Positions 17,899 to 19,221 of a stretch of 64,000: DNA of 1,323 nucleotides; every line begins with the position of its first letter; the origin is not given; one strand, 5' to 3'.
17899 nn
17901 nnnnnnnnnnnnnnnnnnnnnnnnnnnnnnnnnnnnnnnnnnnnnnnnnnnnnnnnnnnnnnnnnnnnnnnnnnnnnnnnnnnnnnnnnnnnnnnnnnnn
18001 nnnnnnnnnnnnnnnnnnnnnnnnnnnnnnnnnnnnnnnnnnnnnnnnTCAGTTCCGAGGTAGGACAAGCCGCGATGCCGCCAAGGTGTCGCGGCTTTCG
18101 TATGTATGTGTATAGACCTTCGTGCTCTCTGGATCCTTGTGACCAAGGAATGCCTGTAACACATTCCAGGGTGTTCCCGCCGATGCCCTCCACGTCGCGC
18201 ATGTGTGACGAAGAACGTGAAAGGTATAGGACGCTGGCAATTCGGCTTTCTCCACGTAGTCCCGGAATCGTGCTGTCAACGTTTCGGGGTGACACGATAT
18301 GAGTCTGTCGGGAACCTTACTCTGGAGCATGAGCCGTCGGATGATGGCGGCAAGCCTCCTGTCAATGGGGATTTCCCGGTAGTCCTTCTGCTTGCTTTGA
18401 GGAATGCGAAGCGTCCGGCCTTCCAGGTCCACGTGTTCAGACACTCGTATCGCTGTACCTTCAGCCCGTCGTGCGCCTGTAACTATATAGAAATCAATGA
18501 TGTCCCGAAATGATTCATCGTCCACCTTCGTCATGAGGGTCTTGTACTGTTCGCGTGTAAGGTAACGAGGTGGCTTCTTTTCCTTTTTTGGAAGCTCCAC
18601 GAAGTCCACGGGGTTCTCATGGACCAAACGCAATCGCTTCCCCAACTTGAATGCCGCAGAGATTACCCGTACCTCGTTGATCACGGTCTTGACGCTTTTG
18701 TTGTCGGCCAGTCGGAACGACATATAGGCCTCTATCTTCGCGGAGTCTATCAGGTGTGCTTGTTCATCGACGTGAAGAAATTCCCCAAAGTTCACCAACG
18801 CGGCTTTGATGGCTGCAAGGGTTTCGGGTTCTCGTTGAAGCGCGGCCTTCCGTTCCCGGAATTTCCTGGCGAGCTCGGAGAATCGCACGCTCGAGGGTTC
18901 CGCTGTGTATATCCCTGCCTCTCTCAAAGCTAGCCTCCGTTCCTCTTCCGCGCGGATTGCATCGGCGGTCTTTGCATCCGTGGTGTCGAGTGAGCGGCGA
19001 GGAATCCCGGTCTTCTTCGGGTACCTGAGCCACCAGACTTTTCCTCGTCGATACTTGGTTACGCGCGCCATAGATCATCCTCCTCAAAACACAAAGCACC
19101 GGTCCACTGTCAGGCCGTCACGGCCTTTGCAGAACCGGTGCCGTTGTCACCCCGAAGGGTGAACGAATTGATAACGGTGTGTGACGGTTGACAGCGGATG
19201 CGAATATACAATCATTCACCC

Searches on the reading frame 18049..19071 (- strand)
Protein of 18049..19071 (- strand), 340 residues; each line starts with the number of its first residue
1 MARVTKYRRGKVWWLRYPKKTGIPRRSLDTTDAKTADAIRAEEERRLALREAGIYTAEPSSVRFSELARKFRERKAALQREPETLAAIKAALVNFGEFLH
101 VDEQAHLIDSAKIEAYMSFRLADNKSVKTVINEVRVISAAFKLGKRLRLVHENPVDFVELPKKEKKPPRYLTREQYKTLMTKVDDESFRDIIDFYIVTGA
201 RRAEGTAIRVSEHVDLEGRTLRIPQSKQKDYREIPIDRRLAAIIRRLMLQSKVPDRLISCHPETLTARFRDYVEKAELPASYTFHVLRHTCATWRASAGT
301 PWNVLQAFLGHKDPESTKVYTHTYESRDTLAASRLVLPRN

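Call 11: search_protein_families(library=pfam, proteins=[window:18049-19071:-], max_evalue=0.01)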
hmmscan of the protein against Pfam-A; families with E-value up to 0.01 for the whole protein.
window:18049-19071:- (340 aa): 1 family
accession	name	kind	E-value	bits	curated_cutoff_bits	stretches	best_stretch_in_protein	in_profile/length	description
PF00589.27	Phage_integrase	-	7.3e-25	88.1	27.1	1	170-325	2-170/172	Phage integrase family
